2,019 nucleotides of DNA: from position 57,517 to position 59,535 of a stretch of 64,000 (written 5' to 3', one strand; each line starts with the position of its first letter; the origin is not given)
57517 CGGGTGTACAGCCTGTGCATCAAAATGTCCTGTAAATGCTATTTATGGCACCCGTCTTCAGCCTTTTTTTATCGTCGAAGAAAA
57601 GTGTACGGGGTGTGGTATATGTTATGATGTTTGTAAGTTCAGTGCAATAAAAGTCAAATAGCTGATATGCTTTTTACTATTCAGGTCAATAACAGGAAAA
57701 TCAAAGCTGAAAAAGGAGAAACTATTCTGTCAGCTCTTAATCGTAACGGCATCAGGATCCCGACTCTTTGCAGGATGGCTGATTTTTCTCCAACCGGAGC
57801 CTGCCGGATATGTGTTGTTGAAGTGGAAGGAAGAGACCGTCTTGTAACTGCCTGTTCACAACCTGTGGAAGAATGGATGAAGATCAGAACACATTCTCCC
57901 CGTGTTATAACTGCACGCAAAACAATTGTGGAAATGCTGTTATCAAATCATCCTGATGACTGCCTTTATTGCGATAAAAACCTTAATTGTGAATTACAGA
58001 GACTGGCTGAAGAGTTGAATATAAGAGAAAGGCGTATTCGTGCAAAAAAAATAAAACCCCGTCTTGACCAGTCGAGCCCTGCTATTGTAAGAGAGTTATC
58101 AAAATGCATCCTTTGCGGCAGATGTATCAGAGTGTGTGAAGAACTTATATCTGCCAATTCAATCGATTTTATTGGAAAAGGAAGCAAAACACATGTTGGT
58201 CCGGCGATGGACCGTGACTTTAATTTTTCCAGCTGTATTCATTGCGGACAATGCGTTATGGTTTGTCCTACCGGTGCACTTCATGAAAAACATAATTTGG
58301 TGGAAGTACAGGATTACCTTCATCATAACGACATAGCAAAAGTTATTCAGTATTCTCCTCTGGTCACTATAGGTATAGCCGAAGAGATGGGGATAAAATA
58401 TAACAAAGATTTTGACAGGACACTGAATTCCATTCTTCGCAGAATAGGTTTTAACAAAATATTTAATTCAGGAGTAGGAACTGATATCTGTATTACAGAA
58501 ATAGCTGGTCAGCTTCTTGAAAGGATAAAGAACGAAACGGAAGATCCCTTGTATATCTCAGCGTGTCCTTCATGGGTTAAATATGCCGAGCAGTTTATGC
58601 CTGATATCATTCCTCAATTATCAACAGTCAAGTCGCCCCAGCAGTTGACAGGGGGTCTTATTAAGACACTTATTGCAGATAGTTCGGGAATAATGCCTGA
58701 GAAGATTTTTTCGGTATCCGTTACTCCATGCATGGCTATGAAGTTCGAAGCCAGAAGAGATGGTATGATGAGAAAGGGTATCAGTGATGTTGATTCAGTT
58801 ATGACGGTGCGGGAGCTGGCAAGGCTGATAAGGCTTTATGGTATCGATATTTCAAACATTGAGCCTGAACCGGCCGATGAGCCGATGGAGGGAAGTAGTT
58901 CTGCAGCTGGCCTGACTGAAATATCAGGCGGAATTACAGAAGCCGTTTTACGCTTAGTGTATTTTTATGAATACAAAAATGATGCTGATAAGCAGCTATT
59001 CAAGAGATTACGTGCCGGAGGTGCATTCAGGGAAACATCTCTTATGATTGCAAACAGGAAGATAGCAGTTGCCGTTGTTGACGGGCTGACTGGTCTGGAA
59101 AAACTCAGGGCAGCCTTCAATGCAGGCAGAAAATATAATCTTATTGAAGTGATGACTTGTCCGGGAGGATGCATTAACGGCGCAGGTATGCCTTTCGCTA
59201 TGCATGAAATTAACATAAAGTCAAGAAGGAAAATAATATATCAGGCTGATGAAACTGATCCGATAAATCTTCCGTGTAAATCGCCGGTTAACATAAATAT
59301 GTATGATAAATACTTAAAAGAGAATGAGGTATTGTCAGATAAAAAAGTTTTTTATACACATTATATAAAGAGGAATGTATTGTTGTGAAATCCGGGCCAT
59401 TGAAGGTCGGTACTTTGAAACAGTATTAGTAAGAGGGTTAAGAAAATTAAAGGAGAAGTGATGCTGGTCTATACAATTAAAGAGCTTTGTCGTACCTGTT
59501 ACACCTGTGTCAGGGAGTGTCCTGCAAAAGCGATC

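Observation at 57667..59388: The HydA-like catalytic subunit carries sensory-type substitutions at the proton-relay Cys and second-sphere residues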

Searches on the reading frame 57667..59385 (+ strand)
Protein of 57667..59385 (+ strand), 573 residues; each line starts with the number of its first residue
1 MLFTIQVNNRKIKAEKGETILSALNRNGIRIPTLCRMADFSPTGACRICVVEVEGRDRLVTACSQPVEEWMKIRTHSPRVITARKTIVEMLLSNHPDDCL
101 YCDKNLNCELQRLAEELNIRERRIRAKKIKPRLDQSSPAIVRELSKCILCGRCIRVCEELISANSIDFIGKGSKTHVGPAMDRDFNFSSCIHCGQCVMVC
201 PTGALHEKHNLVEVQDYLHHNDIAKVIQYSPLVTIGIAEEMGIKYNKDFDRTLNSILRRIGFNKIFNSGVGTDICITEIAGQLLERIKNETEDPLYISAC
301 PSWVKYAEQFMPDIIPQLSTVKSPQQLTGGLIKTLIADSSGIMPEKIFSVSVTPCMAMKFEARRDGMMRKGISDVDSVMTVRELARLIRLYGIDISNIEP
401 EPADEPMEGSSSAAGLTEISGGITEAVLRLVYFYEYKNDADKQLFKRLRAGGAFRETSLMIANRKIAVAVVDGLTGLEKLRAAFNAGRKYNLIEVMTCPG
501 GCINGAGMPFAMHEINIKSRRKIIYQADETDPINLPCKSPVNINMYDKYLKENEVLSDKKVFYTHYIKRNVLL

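Call 3: search_solved_structures(query=window:57667-59385:+, show_alignments=4)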
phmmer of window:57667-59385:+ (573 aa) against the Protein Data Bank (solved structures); distinct sequences matched with E-value up to 0.001: 103 (the best 60 are shown).
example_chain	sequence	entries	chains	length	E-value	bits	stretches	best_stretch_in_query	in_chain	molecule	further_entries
8a6t_A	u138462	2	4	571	7.2e-128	430.8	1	5-569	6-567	Electron bifurcating hydrogenase subunit HydA1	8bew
7q4v_A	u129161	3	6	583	3.1e-109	369.3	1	4-567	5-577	Iron hydrogenase HydA1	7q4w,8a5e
7p5h_A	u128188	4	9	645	1.8e-102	347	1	6-565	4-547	Fe-hydrogenase, subunit alpha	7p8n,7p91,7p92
9rj9_A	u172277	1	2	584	7.1e-100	338.4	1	4-550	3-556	Iron hydrogenase 1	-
6gly_A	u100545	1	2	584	1.5e-99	337.3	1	4-550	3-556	Iron hydrogenase 1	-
7qhf_A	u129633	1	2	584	2e-99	336.9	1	4-550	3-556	Iron hydrogenase 1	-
6gm8_A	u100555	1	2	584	2.4e-99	336.6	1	4-550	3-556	Iron hydrogenase 1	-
5la3_A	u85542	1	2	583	4.6e-99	335.7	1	4-550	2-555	Iron hydrogenase 1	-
6gm0_A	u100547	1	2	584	6.3e-99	335.3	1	4-550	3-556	Iron hydrogenase 1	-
1c4a_A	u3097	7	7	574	6.4e-99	335.2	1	4-550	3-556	PROTEIN (FE-ONLY HYDROGENASE) | PROTEIN (PERIPLASMIC HYDROGENASE 1) | Iron hydrogenase 1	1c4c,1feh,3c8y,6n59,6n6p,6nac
6yf4_A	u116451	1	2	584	6.4e-99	335.2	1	4-550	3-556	Iron hydrogenase 1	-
4xdd_A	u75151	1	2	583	6.7e-99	335.2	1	4-550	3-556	Iron hydrogenase 1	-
4xdc_A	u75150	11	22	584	6.7e-99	335.2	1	4-550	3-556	Iron hydrogenase 1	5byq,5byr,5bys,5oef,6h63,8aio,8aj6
9rjo_A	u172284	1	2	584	6.9e-99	335.1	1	4-550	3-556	Iron hydrogenase 1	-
8cjy_A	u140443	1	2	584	9e-99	334.7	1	4-550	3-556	Iron hydrogenase 1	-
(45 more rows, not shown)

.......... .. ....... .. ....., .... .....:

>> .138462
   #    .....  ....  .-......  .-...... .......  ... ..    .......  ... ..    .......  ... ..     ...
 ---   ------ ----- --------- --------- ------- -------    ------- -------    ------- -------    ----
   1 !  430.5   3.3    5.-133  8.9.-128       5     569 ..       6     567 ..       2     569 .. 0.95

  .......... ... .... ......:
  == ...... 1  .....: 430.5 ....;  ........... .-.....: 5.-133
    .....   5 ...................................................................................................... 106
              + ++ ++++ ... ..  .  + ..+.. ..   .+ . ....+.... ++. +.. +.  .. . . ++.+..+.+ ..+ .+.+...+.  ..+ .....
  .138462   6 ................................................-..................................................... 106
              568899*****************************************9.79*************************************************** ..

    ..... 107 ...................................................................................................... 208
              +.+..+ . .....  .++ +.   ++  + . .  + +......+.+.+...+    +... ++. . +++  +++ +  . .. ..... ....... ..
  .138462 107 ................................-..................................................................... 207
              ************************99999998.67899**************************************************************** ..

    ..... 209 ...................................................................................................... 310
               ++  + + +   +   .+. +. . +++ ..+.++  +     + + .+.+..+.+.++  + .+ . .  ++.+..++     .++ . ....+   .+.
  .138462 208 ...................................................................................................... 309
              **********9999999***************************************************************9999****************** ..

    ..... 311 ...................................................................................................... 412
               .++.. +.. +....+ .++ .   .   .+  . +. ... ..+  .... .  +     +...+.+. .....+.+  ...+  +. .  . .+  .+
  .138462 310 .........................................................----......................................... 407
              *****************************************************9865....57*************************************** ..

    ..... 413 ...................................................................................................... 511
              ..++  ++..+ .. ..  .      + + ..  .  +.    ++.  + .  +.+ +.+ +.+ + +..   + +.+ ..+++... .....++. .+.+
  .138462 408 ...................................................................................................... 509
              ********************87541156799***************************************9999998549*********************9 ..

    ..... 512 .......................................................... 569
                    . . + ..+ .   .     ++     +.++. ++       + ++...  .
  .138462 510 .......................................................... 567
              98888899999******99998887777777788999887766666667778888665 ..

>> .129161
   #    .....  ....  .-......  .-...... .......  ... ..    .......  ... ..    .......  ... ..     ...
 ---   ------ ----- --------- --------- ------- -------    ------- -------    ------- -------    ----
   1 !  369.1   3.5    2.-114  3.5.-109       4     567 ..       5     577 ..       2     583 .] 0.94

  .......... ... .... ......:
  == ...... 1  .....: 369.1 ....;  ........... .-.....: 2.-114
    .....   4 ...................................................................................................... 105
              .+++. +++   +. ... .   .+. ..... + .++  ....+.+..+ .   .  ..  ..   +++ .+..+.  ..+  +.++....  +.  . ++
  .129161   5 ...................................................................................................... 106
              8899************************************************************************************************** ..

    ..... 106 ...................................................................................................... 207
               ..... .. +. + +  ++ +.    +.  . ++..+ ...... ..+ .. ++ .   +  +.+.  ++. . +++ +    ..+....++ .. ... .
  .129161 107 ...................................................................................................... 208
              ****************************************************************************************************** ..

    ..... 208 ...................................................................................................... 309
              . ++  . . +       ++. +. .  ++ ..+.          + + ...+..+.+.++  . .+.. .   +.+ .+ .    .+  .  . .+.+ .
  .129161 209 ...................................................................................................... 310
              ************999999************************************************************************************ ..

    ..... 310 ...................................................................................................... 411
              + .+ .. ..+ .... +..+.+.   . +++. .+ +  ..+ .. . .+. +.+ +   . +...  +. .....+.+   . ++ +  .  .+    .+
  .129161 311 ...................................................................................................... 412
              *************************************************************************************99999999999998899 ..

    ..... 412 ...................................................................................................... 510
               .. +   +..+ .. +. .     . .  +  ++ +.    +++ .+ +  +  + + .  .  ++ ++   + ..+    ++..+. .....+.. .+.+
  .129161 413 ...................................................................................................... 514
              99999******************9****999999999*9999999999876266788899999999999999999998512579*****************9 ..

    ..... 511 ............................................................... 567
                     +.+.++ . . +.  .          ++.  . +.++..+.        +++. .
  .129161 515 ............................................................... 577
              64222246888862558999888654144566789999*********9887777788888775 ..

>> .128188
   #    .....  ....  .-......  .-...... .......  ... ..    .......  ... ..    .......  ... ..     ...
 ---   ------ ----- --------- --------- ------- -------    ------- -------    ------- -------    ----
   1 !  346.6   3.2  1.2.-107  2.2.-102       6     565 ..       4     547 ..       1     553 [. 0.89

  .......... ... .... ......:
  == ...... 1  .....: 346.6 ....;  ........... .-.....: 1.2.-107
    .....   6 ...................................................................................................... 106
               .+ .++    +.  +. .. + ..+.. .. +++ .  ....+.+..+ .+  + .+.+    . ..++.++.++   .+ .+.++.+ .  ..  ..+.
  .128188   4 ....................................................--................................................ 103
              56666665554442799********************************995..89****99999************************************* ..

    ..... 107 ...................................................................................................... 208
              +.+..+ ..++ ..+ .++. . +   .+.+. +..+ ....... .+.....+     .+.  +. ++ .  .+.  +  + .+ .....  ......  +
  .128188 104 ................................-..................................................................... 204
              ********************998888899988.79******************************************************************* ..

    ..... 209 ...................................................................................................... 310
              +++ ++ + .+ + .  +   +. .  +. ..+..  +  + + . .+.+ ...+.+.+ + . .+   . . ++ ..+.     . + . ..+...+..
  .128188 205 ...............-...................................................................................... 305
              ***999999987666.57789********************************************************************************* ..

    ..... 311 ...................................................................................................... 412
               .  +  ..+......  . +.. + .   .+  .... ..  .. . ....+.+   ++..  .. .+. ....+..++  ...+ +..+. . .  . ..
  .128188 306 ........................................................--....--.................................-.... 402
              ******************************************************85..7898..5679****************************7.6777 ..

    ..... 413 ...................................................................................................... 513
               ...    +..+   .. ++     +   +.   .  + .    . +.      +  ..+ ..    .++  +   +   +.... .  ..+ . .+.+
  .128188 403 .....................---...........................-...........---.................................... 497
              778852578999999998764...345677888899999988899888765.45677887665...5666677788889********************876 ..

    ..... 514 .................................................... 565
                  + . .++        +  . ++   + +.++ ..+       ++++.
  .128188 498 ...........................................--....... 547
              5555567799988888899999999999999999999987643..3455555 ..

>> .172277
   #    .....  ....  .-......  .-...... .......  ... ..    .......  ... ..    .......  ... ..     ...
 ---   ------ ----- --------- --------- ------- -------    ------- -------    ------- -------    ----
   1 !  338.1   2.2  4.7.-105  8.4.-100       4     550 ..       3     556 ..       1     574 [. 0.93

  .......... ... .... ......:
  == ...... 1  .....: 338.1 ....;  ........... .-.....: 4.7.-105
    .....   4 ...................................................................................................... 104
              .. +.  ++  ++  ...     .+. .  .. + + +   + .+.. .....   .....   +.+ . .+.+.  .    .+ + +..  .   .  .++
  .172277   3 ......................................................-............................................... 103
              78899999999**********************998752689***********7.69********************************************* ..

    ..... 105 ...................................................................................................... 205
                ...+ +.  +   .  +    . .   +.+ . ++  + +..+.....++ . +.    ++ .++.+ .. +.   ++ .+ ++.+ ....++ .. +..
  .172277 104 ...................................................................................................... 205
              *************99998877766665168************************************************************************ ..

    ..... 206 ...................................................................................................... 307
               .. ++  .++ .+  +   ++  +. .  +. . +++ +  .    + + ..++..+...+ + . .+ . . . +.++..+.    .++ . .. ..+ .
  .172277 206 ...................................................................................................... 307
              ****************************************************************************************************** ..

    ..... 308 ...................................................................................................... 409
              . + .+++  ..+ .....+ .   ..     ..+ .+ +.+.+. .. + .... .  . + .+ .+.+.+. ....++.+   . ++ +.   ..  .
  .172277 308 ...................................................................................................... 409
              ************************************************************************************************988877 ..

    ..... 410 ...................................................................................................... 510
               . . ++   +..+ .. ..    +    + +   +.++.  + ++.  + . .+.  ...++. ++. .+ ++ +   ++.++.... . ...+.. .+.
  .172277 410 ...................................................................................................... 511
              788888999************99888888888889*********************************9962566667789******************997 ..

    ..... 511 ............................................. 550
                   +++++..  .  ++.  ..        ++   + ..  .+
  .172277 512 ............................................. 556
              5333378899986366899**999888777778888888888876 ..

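Call 4: search_protein_families(library=pfam, proteins=[window:57667-59385:+])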
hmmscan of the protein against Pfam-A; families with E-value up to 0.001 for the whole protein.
window:57667-59385:+ (573 aa): 19 families
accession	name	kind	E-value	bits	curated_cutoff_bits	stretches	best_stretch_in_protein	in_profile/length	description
PF02906.19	Fe_hyd_lg_C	-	1.3e-66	225.2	22.1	1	226-506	4-245/245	Iron only hydrogenase large subunit, C-terminal domain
PF13510.11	Fer2_4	-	2e-21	76.3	22.8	1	4-77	5-81/82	2Fe-2S iron-sulfur cluster binding domain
PF10588.14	NADH-G_4Fe-4S_3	-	3.7e-18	65.2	27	1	84-123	1-40/40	NADH-ubiquinone oxidoreductase-G iron-sulfur binding region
PF12838.12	Fer4_7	-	4.9e-10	40.2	27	1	146-204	1-52/52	4Fe-4S dicluster domain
PF00037.32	Fer4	-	2.1e-09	37.2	21.1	1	185-205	3-23/24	4Fe-4S binding domain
PF13237.11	Fer4_10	-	1.4e-08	35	25.5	1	140-201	2-53/53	4Fe-4S dicluster domain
PF12837.12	Fer4_6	-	3.1e-08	33.6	25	1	188-205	7-24/24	4Fe-4S binding domain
PF00111.32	Fer2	-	3.4e-08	33.7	21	1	4-55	2-49/77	2Fe-2S iron-sulfur cluster binding domain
PF22117.2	Fer4_Nqo3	-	2.5e-07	31.2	27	1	138-205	2-66/67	NADH-quinone oxidoreductase subunit 3, ferredoxin-like domain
PF13534.11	Fer4_17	-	5.4e-06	27.3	22.2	0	186-203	42-59/61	4Fe-4S dicluster domain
PF13183.11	Fer4_8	-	5.5e-06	27.3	27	1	143-203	1-67/68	4Fe-4S dicluster domain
PF14697.11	Fer4_21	-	5.6e-06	26.8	35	1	145-204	6-56/59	4Fe-4S dicluster domain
PF17179.9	Fer4_22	-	6.8e-06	27.3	27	0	189-212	1-24/95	4Fe-4S dicluster domain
PF13187.11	Fer4_9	-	7e-06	26.4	27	1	146-204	1-51/52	4Fe-4S dicluster domain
PF13746.11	Fer4_18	-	1.1e-05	26.1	27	0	186-203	57-74/114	4Fe-4S dicluster domain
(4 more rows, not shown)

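Call 7: find_homologous_proteins(query=window:57667-59385:+, max_evalue=1e-30)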
Query window:57667-59385:+ (573 aa): 7896 proteins with E <= 1e-30 among 8000 candidates; the best 120 are listed.
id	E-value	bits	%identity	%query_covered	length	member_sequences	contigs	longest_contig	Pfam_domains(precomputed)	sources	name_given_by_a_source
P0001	0.0e+0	1304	100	100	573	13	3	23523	PF14697.12,PF17179.10,PF10588.15,PF00111.33,PF12837.13,PF13746.12,PF12838.13,PF13534.12,PF22117.3,PF13510.12,PF02906.20,PF12797.13,PF00037.33,PF25160.2,PF13237.12,PF13183.12,PF13187.12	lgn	-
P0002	0.0e+0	1055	78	100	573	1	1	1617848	PF10588.15,PF00111.33,PF12837.13,PF13484.12,PF12838.13,PF22117.3,PF13510.12,PF02906.20,PF12797.13,PF00037.33,PF13237.12,PF13187.12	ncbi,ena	-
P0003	0.0e+0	1050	77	100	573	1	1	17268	PF10588.15,PF00111.33,PF12837.13,PF13484.12,PF12838.13,PF22117.3,PF13510.12,PF02906.20,PF12797.13,PF00037.33,PF13237.12,PF13183.12,PF13187.12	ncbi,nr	ncbi:MAG: NADH-quinone oxidoreductase subunit [Bacteroidota bacterium]|nr:NADH-quinone oxidoreductas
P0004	0.0e+0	1049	79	100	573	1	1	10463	PF14697.12,PF17179.10,PF10588.15,PF00111.33,PF12837.13,PF13484.12,PF12838.13,PF22117.3,PF13510.12,PF02906.20,PF12797.13,PF00037.33,PF13237.12,PF13183.12,PF13187.12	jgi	jgi:iron-only hydrogenase group A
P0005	0.0e+0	1049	79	100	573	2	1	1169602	PF14697.12,PF17179.10,PF10588.15,PF00111.33,PF02256.23,PF12837.13,PF13484.12,PF12838.13,PF22117.3,PF13510.12,PF02906.20,PF12797.13,PF00037.33,PF13237.12,PF13183.12,PF13187.12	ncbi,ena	-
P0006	0.0e+0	1048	78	100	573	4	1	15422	PF17179.10,PF10588.15,PF00111.33,PF12837.13,PF13484.12,PF12838.13,PF22117.3,PF13510.12,PF02906.20,PF12797.13,PF00037.33,PF13237.12,PF13183.12,PF13187.12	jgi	jgi:iron-only hydrogenase group A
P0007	0.0e+0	1047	79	100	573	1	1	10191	PF14697.12,PF17179.10,PF10588.15,PF00111.33,PF12837.13,PF13484.12,PF12838.13,PF22117.3,PF13510.12,PF02906.20,PF12797.13,PF00037.33,PF13237.12,PF13183.12,PF13187.12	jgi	jgi:iron-only hydrogenase group A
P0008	0.0e+0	1045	77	100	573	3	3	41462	PF10588.15,PF00111.33,PF12837.13,PF12838.13,PF22117.3,PF13510.12,PF02906.20,PF12797.13,PF00037.33,PF13237.12,PF13183.12,PF13187.12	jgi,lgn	-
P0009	0.0e+0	1045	79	100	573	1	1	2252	PF14697.12,PF17179.10,PF10588.15,PF00111.33,PF12837.13,PF13484.12,PF12838.13,PF22117.3,PF13510.12,PF02906.20,PF12797.13,PF00037.33,PF13237.12,PF13183.12,PF13187.12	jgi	jgi:iron-only hydrogenase group A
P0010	0.0e+0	1039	76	100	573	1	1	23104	PF17179.10,PF10588.15,PF00111.33,PF12837.13,PF13484.12,PF12838.13,PF22117.3,PF13510.12,PF02906.20,PF12797.13,PF00037.33,PF13237.12,PF13183.12,PF13187.12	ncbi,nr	ncbi:MAG: 2Fe-2S iron-sulfur cluster-binding protein [Bacteroidia bacterium]|nr:2Fe-2S iron-sulfur c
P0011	0.0e+0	1036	76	100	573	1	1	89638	PF10588.15,PF00111.33,PF02256.23,PF12837.13,PF13484.12,PF12838.13,PF22117.3,PF13510.12,PF02906.20,PF12797.13,PF00037.33,PF13237.12,PF13183.12,PF13187.12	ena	-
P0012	0.0e+0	1035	76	100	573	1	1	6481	PF17179.10,PF10588.15,PF00111.33,PF12837.13,PF12838.13,PF22117.3,PF13510.12,PF02906.20,PF12797.13,PF00037.33,PF13237.12,PF13183.12,PF13187.12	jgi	jgi:iron-only hydrogenase group A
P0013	0.0e+0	1033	76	100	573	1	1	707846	PF17179.10,PF10588.15,PF00111.33,PF12837.13,PF12838.13,PF22117.3,PF13510.12,PF02906.20,PF12797.13,PF00037.33,PF13237.12,PF13183.12,PF13187.12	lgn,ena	-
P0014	0.0e+0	1032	77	100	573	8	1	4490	PF13510.12,PF10588.15,PF02906.20,PF12797.13,PF00111.33,PF12837.13,PF00037.33,PF12838.13,PF22117.3,PF13237.12,PF13187.12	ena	-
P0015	0.0e+0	1031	76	100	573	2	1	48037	PF10588.15,PF00111.33,PF02256.23,PF12837.13,PF13484.12,PF12838.13,PF22117.3,PF13510.12,PF02906.20,PF12797.13,PF00037.33,PF13237.12,PF13183.12,PF13187.12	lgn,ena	-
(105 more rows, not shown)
